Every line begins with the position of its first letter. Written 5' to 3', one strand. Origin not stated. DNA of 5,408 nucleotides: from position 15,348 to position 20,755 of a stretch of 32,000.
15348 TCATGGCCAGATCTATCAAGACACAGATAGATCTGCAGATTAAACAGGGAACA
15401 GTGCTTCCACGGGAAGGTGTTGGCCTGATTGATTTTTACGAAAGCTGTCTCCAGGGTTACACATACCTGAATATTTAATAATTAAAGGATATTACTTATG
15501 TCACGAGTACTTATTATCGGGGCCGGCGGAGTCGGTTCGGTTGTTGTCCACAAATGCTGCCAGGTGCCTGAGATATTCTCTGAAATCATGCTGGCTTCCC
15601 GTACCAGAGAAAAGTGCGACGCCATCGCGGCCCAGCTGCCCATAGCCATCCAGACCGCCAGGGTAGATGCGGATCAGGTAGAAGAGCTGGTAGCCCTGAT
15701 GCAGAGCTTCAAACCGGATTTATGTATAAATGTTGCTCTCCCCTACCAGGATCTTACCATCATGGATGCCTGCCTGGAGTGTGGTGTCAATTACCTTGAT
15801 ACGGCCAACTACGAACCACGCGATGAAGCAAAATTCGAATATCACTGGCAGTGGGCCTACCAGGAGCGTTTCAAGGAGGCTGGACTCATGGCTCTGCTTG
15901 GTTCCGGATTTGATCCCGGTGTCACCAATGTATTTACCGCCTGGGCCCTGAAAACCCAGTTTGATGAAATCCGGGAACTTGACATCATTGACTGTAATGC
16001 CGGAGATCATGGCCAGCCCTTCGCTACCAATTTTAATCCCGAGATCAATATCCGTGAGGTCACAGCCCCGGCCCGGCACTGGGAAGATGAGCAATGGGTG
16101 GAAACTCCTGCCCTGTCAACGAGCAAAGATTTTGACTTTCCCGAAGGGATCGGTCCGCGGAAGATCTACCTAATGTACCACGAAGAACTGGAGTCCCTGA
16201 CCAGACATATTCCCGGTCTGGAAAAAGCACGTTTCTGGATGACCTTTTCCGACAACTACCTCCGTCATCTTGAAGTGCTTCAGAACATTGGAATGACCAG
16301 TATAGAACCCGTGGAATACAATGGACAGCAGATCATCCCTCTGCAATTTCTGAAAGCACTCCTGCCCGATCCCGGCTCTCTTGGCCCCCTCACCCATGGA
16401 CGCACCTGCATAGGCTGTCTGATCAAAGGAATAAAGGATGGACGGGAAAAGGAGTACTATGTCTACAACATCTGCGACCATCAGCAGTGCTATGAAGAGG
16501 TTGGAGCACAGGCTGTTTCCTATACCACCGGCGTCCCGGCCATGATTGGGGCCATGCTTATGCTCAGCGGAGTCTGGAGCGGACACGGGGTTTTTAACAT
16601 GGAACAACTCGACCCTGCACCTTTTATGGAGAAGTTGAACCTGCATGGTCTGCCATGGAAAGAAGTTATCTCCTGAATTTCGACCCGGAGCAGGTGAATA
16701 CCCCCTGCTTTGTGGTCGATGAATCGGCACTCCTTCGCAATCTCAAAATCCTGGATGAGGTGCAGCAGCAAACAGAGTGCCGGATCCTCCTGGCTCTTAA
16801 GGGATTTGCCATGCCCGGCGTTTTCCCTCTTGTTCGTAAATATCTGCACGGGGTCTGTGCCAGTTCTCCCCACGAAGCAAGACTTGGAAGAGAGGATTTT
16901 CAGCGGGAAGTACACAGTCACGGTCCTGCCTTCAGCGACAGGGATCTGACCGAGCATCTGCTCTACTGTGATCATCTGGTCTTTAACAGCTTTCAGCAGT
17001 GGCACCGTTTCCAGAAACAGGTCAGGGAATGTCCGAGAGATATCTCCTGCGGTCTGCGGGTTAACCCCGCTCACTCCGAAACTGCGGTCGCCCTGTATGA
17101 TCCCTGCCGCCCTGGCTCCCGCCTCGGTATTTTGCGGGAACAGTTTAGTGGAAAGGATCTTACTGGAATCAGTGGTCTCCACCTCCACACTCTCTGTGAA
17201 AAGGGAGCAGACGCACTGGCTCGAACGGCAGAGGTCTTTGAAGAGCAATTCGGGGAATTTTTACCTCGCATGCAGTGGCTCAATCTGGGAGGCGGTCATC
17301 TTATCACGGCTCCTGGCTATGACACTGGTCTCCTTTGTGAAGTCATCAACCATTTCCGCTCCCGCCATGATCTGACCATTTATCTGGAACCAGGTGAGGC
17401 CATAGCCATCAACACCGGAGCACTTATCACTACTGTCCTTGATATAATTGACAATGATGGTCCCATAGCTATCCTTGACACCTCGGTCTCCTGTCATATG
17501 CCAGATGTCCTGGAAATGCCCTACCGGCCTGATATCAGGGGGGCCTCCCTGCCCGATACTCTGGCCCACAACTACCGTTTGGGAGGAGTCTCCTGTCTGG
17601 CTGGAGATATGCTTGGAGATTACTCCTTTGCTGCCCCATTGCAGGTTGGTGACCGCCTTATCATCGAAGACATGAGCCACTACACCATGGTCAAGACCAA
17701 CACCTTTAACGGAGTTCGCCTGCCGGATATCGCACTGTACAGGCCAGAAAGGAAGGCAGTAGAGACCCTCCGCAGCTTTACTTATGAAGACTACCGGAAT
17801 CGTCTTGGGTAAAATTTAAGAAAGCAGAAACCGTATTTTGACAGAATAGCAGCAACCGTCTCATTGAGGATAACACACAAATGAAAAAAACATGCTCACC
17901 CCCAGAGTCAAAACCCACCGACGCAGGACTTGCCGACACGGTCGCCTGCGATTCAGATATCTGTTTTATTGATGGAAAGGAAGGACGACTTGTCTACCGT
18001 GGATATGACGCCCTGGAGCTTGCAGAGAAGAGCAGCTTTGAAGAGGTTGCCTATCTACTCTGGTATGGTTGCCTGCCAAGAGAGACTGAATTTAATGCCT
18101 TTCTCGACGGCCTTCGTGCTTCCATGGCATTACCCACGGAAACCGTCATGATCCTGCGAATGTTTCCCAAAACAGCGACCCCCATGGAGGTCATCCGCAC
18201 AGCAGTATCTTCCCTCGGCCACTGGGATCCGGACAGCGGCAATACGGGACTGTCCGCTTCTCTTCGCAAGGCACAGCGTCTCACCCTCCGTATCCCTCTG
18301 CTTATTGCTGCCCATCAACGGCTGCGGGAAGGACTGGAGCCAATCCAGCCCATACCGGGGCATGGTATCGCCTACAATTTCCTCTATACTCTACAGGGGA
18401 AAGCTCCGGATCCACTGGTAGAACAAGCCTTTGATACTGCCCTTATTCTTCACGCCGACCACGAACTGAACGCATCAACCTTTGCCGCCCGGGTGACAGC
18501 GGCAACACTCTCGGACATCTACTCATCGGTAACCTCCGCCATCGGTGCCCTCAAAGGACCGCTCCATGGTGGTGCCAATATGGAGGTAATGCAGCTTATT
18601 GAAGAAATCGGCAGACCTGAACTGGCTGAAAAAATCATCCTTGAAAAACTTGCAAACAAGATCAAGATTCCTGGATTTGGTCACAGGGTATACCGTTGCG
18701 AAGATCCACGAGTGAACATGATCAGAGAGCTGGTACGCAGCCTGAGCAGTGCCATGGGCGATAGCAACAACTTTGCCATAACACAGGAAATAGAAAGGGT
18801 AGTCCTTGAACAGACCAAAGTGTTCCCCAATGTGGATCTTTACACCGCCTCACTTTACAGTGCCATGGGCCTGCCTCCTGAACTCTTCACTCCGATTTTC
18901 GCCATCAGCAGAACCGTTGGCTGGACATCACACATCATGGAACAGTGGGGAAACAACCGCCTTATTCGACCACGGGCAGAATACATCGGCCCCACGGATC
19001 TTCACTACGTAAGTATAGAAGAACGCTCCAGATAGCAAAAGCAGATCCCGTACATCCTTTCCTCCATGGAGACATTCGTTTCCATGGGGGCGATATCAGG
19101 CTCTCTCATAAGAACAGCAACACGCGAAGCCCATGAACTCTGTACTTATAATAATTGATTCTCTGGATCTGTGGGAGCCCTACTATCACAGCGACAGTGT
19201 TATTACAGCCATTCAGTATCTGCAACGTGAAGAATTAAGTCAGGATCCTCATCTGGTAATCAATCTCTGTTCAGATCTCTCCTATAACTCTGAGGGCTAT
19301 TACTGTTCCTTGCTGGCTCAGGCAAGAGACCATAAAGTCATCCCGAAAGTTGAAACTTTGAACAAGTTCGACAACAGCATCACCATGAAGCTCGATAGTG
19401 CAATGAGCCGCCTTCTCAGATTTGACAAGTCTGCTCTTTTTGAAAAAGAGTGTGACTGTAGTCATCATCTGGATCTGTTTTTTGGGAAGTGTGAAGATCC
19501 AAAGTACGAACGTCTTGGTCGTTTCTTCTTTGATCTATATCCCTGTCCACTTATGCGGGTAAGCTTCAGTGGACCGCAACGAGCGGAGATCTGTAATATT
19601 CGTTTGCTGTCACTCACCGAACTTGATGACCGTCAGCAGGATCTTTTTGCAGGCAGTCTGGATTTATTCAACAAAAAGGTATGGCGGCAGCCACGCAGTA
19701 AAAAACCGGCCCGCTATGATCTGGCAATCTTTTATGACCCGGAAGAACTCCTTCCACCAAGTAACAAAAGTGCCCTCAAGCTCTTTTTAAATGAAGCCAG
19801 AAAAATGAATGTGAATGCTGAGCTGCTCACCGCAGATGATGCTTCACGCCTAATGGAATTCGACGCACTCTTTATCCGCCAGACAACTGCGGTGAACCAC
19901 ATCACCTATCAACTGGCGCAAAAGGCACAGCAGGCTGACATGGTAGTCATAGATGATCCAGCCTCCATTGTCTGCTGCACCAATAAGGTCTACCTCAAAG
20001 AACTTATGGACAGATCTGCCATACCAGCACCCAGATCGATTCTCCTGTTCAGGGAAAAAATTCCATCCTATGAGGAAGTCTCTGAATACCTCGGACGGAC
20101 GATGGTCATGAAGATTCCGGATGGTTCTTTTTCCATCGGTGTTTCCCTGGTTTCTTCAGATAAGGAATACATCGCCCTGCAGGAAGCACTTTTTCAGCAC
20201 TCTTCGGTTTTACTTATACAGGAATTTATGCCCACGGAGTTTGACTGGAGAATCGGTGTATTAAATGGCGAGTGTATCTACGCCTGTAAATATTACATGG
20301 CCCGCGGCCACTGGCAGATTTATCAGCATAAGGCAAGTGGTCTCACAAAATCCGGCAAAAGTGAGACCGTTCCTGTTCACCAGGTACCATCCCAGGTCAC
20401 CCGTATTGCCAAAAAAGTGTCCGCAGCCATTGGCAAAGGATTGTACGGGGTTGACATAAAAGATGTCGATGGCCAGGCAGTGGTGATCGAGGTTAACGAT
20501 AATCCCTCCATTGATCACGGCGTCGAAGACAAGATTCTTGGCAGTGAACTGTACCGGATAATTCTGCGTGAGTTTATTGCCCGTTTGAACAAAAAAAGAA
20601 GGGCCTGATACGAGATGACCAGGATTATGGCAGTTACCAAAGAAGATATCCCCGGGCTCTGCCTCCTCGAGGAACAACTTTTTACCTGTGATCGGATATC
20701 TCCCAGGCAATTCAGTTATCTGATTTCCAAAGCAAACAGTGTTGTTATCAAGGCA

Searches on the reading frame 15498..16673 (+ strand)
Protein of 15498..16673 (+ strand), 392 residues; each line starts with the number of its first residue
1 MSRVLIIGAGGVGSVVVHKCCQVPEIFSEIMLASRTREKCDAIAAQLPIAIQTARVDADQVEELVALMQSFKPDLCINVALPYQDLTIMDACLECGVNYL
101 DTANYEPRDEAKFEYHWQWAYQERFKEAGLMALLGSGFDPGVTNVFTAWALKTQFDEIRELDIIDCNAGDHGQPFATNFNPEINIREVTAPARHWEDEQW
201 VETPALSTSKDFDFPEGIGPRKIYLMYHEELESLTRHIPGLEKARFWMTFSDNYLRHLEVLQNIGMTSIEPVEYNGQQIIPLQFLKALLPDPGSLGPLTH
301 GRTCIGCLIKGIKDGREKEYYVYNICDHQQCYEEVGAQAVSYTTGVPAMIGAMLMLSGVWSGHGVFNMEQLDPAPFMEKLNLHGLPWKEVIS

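Call 3: search_protein_families(library=pfam, proteins=[window:15498-16673:+], max_evalue=0.01)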
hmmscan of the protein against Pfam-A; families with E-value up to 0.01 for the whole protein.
window:15498-16673:+ (392 aa): 3 families
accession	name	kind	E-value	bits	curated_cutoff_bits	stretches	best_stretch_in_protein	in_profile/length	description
PF16653.10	Sacchrp_dh_C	-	4.2e-45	155.3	31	1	137-385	1-265/265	Saccharopine dehydrogenase C-terminal domain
PF03435.24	Sacchrp_dh_NADP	-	6.7e-36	123.9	25.1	1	4-133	1-129/129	Saccharopine dehydrogenase NADP binding domain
PF01488.26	Shikimate_DH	-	0.0013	19.2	24.3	1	2-50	13-59/138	Shikimate / quinate 5-dehydrogenase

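Call 4: search_protein_families(library=ncbifam, proteins=[window:15498-16673:+], max_evalue=0.01)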
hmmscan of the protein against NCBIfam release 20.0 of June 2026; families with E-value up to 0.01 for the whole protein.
window:15498-16673:+ (392 aa): 6 families
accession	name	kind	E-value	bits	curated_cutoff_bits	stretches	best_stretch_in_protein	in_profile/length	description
NF043000.1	carsnrspmd_synth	equivalog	2.8e-125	418.8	800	1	4-388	3-399/405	carboxynorspermidine synthase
NF001319.0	PRK00258.3-3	equivalog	0.00012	21.2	252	1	3-66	124-183/279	shikimate dehydrogenase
NF001310.0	PRK00258.1-2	equivalog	0.0014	17.8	221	1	2-79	122-193/279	shikimate dehydrogenase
NF001314.0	PRK00258.2-2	equivalog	0.0041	16.2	248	1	3-78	127-198/290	shikimate dehydrogenase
NF001312.0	PRK00258.1-4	equivalog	0.0049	16.2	295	1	3-63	129-185/285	shikimate dehydrogenase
NF005449.0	PRK07041.1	equivalog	0.0064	16.4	257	1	3-71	9-77/240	SDR family oxidoreductase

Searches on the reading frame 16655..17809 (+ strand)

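Call 3: search_protein_families(library=pfam, proteins=[window:16655-17809:+], max_evalue=0.01)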
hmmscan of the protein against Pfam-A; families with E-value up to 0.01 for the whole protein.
window:16655-17809:+ (385 aa): 1 family
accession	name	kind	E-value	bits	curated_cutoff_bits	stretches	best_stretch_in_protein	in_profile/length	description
PF00278.28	Orn_DAP_Arg_deC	-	3.3e-11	43.7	23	1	81-340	5-94/95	Pyridoxal-dependent decarboxylase, C-terminal sheet domain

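Call 4: search_protein_families(library=ncbifam, proteins=[window:16655-17809:+], max_evalue=0.01)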
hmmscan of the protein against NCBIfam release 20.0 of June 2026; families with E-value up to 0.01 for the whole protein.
window:16655-17809:+ (385 aa): 4 families
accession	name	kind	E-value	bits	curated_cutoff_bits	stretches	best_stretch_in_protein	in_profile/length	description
TIGR01047.1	nspC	equivalog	5e-147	489.3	409.05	1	14-384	1-380/380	carboxynorspermidine decarboxylase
TIGR01048.1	lysA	equivalog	4.6e-13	48.4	297.9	1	12-362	21-395/417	diaminopimelate decarboxylase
NF041039.1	FslC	exception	2.1e-07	30.1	500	1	244-355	287-397/418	rhizoferrin biosystnesis N-citrylornithine decarboxylase FslC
NF006515.0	PRK08961.1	equivalog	3.7e-07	28.5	802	1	16-356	503-853/861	bifunctional aspartate kinase/diaminopimelate decarboxylase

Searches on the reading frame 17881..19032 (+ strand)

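Call 3: search_protein_families(library=pfam, proteins=[window:17881-19032:+], max_evalue=0.01)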
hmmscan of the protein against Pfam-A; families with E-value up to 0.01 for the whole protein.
window:17881-19032:+ (384 aa): 1 family
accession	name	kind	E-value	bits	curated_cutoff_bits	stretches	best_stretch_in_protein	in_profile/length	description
PF00285.26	Citrate_synt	-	1e-127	426.5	27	1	16-365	1-357/357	Citrate synthase, C-terminal domain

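Call 4: search_protein_families(library=ncbifam, proteins=[window:17881-19032:+], max_evalue=0.01)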
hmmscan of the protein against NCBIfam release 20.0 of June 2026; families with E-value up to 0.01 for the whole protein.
window:17881-19032:+ (384 aa): 22 families
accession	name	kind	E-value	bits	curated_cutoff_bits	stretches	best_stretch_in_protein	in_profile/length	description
TIGR01800.1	cit_synth_II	subfamily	1.6e-137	458.2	421.3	1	16-382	2-368/368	2-methylcitrate synthase/citrate synthase II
NF010637.0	PRK14034.1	equivalog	5.2e-125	417.3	594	1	15-382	5-371/372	citrate synthase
NF041301.1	Cit_synth_Halo_CitZ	equivalog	7.5e-124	413.6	550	1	15-382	7-379/379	citrate synthase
NF010638.0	PRK14035.1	equivalog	1.9e-121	405.4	572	1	15-382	6-372/372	citrate synthase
NF010639.0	PRK14036.1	equivalog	3.9e-114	381.3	502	1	15-382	8-378/379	citrate synthase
NF010636.0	PRK14033.1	equivalog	1.8e-113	379.2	479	1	14-374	10-370/376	bifunctional 2-methylcitrate synthase/citrate synthase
NF009006.1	PRK12351.1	equivalog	8e-109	363.5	550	1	14-382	7-376/376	bifunctional 2-methylcitrate synthase/citrate synthase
NF041157.1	Cit_synThplmales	equivalog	3e-99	332.7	590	1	14-382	5-376/377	citrate synthase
NF009004.0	PRK12349.1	equivalog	1.6e-98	330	508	1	14-373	8-368/372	citrate synthase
NF010640.0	PRK14037.1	subfamily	3.7e-85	286.1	504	1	14-382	5-377/377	citrate synthase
NF004126.0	PRK05614.1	equivalog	4.4e-83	279.1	505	1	14-382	46-430/430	citrate synthase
TIGR01798.1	cit_synth_I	equivalog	6.7e-73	245.7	485.15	1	14-372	33-408/412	citrate synthase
NF009005.0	PRK12350.1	subfamily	3.9e-72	243.5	332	1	14-377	5-356/366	citrate synthase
NF010635.0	PRK14032.1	subfamily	5.1e-64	216.4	426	1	33-382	65-448/448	citrate synthase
NF007128.0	PRK09569.1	subfamily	4.6e-36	124.4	344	1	15-358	40-412/437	citrate (Si)-synthase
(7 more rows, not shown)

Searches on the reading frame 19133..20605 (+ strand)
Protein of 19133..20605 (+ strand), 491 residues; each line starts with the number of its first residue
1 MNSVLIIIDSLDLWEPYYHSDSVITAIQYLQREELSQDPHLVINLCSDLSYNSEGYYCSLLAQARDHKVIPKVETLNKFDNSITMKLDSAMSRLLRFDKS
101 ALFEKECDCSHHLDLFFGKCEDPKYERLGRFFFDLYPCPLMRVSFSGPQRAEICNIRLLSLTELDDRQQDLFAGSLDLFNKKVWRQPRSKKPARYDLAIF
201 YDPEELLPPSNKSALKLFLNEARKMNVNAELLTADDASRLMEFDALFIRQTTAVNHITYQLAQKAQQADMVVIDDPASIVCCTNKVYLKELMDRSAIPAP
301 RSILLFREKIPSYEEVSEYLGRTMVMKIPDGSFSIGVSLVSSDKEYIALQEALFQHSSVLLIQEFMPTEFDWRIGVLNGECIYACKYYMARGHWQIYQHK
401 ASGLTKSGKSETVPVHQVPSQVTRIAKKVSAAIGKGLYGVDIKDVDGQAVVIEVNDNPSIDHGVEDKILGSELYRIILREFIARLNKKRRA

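Call 23: search_protein_families(library=pfam, proteins=[window:19133-20605:+], max_evalue=0.001)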
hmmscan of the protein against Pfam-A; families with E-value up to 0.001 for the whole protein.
window:19133-20605:+ (491 aa): 6 families
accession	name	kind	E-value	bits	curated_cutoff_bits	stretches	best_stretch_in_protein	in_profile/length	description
PF14401.11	RLAN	-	1.2e-41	142.3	25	1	27-173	2-148/150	RimK-like ATPgrasp N-terminal domain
PF08443.16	RimK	-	4.5e-09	36.6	21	1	284-462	3-171/188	RimK-like ATP-grasp domain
PF07478.18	Dala_Dala_lig_C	-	2.2e-07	31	24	1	313-459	28-177/204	D-ala D-ala ligase C-terminus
PF14243.11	R2K_3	-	1.5e-05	25.7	26.3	1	353-457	70-151/169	ATP-grasp domain, R2K clade family 3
PF02655.19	ATP-grasp_3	-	3.6e-05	24.4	23.2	1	282-455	1-154/160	ATP-grasp domain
PF18299.6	R2K_2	-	9.3e-05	22.8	26.2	1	343-457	40-131/147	ATP-grasp domain, R2K clade family 2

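Call 24: search_protein_families(library=ncbifam, proteins=[window:19133-20605:+], max_evalue=0.001)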
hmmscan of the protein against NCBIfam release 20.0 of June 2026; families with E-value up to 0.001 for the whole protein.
window:19133-20605:+ (491 aa): 14 families
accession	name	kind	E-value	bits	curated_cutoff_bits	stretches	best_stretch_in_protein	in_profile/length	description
TIGR02144.1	LysX_arch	equivalog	8.5e-20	71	275.6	1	220-458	24-254/281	lysine biosynthesis protein LysX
TIGR00768.1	rimK_fam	subfamily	4.3e-19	68.9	143.4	1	220-460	25-257/276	RimK family alpha-L-glutamate ligase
NF040720.1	MptN_Meth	equivalog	2.6e-16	59.6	350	1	226-460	39-271/291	tetrahydromethanopterin:alpha-L-glutamate ligase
NF009110.0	PRK12458.1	subfamily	3e-12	46.2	408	1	239-455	82-301/349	glutathione synthetase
TIGR01205.1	D_ala_D_alaTIGR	subfamily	4.4e-12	45.6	245.65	1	280-458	102-287/318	D-alanine--D-alanine ligase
NF002378.0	PRK01372.1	subfamily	3.2e-10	39.2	243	1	281-459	97-272/305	D-alanine--D-alanine ligase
NF009402.0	PRK12767.1-1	equivalog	8.7e-10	37.9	218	1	266-455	97-273/329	carbamoyl phosphate synthase-like protein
NF002688.0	PRK02471.1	equivalog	3.2e-07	29.1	425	1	219-381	425-587/756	bifunctional glutamate--cysteine ligase GshA/glutathione synthetase GshB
NF007764.0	PRK10446.1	equivalog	4.6e-06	26.1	331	1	236-466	51-272/300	30S ribosomal protein S6--L-glutamate ligase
NF003573.0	PRK05246.1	equivalog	8.4e-06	24.8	272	1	231-442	68-274/316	glutathione synthase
NF002527.0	PRK01966.1-3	equivalog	6.6e-05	22.3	310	1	279-458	113-298/332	D-alanine--D-alanine ligase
NF002528.0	PRK01966.1-4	subfamily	9.8e-05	21.3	262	1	281-456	138-326/366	D-alanine--D-alanine ligase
NF002563.0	PRK02186.1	subfamily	0.00031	19.1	625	1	275-367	98-189/890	argininosuccinate lyase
NF038074.1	fam_STM4014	hypoth_equivalog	0.00052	19.4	175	1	224-342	57-176/349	STM4014 family protein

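Call 61: find_homologous_proteins(query=window:19133-20605:+, max_evalue=1e-10)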
Query window:19133-20605:+ (491 aa): 7949 proteins with E <= 1e-10 among 8000 candidates; the best 120 are listed.
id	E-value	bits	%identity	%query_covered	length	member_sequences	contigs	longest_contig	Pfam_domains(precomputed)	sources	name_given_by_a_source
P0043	0.0e+0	1115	100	100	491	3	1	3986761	PF14243.12,PF14401.12,PF08443.17,PF07478.19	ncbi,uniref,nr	ncbi:glutathione synthase/ribosomal protein S6 modification enzyme (glutaminyl transferase) [Desulfo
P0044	0.0e+0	1045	92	100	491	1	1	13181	PF14401.12,PF08443.17,PF07478.19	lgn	-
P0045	2.4e-263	892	79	100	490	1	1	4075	PF14401.12,PF08443.17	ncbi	-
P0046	2.7e-262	888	80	100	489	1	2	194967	PF14401.12,PF08443.17,PF02655.20,PF07478.19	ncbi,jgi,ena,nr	ncbi:MAG: RimK family protein [Proteobacteria bacterium]|nr:RimK family protein [Pseudomonadota bact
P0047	1.0e-260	883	79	100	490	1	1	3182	PF14401.12,PF08443.17,PF02655.20,PF07478.19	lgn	-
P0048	8.2e-259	877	78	100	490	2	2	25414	PF14401.12,PF08443.17,PF02655.20,PF07478.19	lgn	-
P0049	1.1e-258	876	77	100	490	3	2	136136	PF14401.12,PF08443.17,PF02655.20,PF07478.19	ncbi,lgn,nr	ncbi:MAG: RimK family protein [Proteobacteria bacterium]|nr:RimK family protein [Pseudomonadota bact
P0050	6.5e-258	874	78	100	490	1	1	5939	PF14401.12,PF08443.17,PF07478.19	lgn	-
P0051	2.5e-249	846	75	100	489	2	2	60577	PF14401.12,PF08443.17,PF02655.20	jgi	jgi:glutathione synthase/RimK-type ligase-like ATP-grasp enzyme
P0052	2.7e-249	846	75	100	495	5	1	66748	PF14401.12,PF08443.17,PF02655.20,PF07478.19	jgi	jgi:glutathione synthase/RimK-type ligase-like ATP-grasp enzyme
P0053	1.1e-233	794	72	100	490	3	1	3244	PF14401.12,PF08443.17,PF07478.19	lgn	-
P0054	5.1e-233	792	71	99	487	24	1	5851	PF14401.12,PF08443.17,PF02655.20,PF07478.19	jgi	jgi:glutathione synthase/RimK-type ligase-like ATP-grasp enzyme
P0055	7.9e-233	791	70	100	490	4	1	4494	PF14401.12,PF08443.17,PF02655.20,PF07478.19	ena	-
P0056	2.1e-232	790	70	100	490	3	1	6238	PF14401.12,PF08443.17,PF02655.20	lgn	-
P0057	2.4e-230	783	70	100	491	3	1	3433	PF14401.12,PF08443.17,PF02655.20,PF07478.19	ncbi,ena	-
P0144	1.5e-188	645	50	99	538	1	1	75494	PF14401.12,PF02655.20,PF07478.19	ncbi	-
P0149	3.6e-188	644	57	100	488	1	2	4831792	PF13535.12,PF14401.12,PF08443.17,PF02655.20,PF07478.19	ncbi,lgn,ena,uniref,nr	ncbi:RimK family protein [Mangrovibacterium marinum]|uniref:SSU ribosomal protein S6P modification p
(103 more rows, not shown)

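Call 62: find_encoding_contigs(protein=P0149, flank=10000, max_places=2)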
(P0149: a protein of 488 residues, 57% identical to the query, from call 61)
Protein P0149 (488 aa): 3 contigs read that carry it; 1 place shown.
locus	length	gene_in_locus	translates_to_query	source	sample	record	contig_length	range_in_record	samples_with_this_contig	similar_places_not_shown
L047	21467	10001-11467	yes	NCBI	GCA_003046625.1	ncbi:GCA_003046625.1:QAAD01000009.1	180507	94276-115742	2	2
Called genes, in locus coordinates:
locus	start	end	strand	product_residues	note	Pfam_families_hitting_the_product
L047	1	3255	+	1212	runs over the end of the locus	PF02811:PHP, PF07733:DNA_pol3_alpha, PF17657:DNA_pol3_finger, PF14579:HHH_6, PF01336:tRNA_anti-codon (faint)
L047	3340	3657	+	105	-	PF00085:Thioredoxin, PF04756:OST3_OST6 (weak), PF13098:Thioredoxin_2, PF13905:Thioredoxin_8 (faint)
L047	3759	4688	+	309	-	PF01882:DUF58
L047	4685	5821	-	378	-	PF28535:DUF8431, PF03372:Exo_endo_phos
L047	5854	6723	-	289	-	PF17827:PrmC_N, PF05175:MTS, PF06325:PrmA, PF13847:Methyltransf_31, PF13649:Methyltransf_25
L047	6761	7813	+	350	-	PF00383:dCMP_cyt_deam_1, PF14437:MafB19-deam, PF01872:RibD_C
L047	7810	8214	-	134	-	PF19643:DUF6146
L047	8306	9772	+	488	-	PF13396:PLDc_N, PF13091:PLDc_2, PF00614:PLDc, PF13091:PLDc_2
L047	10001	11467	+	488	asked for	PF14401:RLAN, PF02655:ATP-grasp_3 (faint), PF07478:Dala_Dala_lig_C, PF08443:RimK, PF13535:ATP-grasp_4 (weak)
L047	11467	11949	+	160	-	PF00583:Acetyltransf_1, PF13673:Acetyltransf_10, PF13508:Acetyltransf_7, PF08445:FR47 (weak)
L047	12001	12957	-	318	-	PF00291:PALP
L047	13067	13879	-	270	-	PF01048:PNP_UDP_1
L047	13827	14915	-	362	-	PF02606:LpxK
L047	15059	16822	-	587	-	PF01343:Peptidase_S49, PF00574:CLP_protease (faint), PF25145:NfeD1b_N (faint), PF01972:SDH_protease (faint), PF01343:Peptidase_S49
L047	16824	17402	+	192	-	PF01288:HPPK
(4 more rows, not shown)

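Call 63: find_encoding_contigs(protein=P0144, flank=10000, max_places=2)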
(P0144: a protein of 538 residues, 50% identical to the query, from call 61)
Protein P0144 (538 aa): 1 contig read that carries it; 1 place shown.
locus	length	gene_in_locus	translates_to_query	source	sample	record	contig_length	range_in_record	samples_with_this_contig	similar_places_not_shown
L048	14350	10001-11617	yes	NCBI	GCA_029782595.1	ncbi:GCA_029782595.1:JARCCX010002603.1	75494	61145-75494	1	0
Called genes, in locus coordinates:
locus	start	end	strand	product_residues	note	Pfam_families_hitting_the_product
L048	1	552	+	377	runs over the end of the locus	PF04055:Radical_SAM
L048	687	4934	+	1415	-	PF05693:Glycogen_syn, PF08323:Glyco_transf_5, PF13692:Glyco_trans_1_4 (faint), PF05693:Glycogen_syn, PF00534:Glycos_transf_1 (weak), PF11897:DUF3417, PF00343:Phosphorylase, PF28476:GlgP_C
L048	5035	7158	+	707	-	PF12439:GDE_N, PF06202:GDE_C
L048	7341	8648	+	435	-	PF08323:Glyco_transf_5, PF13439:Glyco_transf_4, PF13579:Glyco_trans_4_4, PF20706:GT4-conflict, PF00534:Glycos_transf_1, PF13692:Glyco_trans_1_4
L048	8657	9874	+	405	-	PF03065:Glyco_hydro_57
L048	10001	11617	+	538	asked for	PF14401:RLAN, PF02655:ATP-grasp_3 (faint), PF07478:Dala_Dala_lig_C (faint)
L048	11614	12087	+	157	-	PF13302:Acetyltransf_3 (weak), PF00583:Acetyltransf_1, PF13480:Acetyltransf_6 (weak), PF13673:Acetyltransf_10, PF13508:Acetyltransf_7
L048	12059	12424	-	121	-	PF01638:HxlR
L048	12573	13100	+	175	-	PF01965:DJ-1_PfpI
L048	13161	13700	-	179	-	PF13354:Beta-lactamase2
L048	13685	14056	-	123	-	PF13354:Beta-lactamase2 (weak)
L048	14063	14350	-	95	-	?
